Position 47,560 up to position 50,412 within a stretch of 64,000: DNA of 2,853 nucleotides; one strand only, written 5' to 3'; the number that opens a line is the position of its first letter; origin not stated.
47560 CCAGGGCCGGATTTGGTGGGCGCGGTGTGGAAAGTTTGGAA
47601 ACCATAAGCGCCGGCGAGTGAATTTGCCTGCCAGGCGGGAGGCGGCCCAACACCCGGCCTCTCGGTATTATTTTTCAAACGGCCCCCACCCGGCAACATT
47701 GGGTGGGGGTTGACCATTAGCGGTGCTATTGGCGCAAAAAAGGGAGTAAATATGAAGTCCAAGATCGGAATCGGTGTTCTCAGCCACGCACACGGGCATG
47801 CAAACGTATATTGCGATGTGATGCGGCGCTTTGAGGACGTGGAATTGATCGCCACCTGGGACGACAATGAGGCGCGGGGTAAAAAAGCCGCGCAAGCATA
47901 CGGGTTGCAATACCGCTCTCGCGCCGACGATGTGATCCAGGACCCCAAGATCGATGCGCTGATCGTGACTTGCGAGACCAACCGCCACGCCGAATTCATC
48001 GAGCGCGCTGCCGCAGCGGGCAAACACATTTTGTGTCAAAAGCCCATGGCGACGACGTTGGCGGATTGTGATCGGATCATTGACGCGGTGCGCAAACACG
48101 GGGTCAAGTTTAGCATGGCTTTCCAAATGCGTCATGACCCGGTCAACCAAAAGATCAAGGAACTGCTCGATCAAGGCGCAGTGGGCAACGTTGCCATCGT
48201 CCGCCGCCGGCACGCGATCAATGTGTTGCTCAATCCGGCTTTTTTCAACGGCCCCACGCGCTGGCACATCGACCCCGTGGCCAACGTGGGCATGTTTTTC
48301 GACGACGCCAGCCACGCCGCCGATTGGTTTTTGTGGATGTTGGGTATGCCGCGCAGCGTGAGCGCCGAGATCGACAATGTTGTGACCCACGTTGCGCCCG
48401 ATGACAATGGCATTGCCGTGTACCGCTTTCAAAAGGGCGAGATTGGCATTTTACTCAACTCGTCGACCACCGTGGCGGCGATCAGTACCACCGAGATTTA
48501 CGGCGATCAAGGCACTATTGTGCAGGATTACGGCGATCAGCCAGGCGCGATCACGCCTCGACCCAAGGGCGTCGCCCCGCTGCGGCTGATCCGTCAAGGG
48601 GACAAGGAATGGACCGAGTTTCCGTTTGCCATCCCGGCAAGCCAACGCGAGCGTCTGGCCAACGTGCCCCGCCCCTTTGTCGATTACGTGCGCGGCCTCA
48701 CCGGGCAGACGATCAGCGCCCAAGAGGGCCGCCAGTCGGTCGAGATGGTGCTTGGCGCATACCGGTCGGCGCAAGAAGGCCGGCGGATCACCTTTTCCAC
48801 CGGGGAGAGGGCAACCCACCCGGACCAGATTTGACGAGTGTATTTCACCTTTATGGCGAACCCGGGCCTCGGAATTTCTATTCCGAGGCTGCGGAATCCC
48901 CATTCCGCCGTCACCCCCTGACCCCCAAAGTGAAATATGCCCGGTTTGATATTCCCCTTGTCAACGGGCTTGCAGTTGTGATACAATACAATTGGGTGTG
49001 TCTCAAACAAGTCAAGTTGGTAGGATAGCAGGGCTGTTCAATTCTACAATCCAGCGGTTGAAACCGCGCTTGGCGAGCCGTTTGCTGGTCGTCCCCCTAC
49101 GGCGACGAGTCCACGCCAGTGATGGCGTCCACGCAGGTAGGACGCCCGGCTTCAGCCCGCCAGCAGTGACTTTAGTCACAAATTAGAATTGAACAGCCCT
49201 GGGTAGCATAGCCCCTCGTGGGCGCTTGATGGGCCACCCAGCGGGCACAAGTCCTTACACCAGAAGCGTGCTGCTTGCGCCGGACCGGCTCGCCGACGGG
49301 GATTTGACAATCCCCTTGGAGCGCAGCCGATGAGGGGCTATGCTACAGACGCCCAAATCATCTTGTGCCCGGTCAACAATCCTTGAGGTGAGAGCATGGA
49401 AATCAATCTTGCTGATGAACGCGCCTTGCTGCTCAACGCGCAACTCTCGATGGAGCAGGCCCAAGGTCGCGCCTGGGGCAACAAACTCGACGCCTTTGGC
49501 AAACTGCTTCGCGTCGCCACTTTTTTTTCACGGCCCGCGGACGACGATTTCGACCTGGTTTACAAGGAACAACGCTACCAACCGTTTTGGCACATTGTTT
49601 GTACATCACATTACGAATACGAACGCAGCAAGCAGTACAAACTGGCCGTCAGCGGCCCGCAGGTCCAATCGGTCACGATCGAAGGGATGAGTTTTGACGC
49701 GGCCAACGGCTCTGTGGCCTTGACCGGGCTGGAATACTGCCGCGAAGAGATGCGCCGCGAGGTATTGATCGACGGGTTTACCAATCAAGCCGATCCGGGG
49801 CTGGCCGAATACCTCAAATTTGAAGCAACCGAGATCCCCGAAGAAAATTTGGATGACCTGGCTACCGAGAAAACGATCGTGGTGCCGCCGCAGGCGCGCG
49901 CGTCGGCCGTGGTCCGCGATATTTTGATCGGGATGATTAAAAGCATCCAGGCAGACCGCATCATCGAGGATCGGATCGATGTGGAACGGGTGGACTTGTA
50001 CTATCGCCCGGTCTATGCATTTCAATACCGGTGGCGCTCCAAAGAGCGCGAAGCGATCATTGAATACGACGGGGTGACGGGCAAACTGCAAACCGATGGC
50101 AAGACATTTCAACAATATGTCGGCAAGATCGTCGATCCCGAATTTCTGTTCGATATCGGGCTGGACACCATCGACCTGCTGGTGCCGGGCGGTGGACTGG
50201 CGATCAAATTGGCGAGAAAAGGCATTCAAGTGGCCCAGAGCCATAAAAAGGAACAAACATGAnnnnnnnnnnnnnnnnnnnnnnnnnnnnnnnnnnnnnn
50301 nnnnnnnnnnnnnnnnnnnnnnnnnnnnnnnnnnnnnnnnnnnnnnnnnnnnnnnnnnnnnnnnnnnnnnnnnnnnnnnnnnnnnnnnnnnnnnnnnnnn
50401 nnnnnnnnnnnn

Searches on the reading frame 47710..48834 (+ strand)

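Call 42: search_protein_families(library=pfam, proteins=[window:47710-48834:+], max_evalue=0.01)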
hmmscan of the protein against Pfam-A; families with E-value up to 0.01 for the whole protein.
window:47710-48834:+ (374 aa): 4 families
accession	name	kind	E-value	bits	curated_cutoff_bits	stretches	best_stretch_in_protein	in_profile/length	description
PF01408.29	GFO_IDH_MocA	-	9.4e-23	81.6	24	1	36-137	18-119/120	Oxidoreductase family, NAD-binding Rossmann fold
PF22725.1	GFO_IDH_MocA_C3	-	4.3e-20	72.4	27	1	147-271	2-124/124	GFO/IDH/MocA C-terminal domain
PF02894.22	GFO_IDH_MocA_C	-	3.7e-15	56.8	22.9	1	150-361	1-217/218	Oxidoreductase family, C-terminal alpha/beta domain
PF03447.22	NAD_binding_3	-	0.0028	18.8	24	1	42-134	20-113/116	Homoserine dehydrogenase, NAD binding domain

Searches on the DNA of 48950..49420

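Call 65: search_rna_families(source=window, start=48950, end=49420, threshold=evalue, max_evalue=1)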
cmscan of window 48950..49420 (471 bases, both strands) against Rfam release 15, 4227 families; matches with E-value up to 1: 0.
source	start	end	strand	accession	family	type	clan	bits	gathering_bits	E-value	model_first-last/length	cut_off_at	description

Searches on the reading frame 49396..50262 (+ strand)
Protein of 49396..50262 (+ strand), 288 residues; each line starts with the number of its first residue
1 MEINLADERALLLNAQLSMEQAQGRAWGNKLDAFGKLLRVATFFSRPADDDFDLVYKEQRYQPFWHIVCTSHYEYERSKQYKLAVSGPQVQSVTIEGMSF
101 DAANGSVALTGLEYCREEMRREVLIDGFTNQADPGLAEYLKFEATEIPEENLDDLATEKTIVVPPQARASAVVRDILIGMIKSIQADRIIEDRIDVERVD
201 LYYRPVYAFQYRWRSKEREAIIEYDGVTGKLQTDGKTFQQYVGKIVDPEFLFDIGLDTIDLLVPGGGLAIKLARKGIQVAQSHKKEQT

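Call 42: search_protein_families(library=pfam, proteins=[window:49396-50262:+], max_evalue=0.01)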
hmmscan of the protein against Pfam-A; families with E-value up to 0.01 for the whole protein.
window:49396-50262:+ (288 aa): 0 families

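Call 52: find_encoding_contigs(protein=window:49396-50262:+, flank=3000, max_places=10)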
Protein window:49396-50262:+ (288 aa): 3 contigs read that carry it; 2 places shown.
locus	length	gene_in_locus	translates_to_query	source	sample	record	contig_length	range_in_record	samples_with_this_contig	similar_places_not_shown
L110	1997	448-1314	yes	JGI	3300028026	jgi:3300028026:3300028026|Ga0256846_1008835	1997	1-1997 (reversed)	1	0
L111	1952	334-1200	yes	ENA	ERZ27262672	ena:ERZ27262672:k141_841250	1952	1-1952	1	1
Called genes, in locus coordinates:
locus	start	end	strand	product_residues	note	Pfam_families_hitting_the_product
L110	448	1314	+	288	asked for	-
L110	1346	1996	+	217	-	?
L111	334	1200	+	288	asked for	-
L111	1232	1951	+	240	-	?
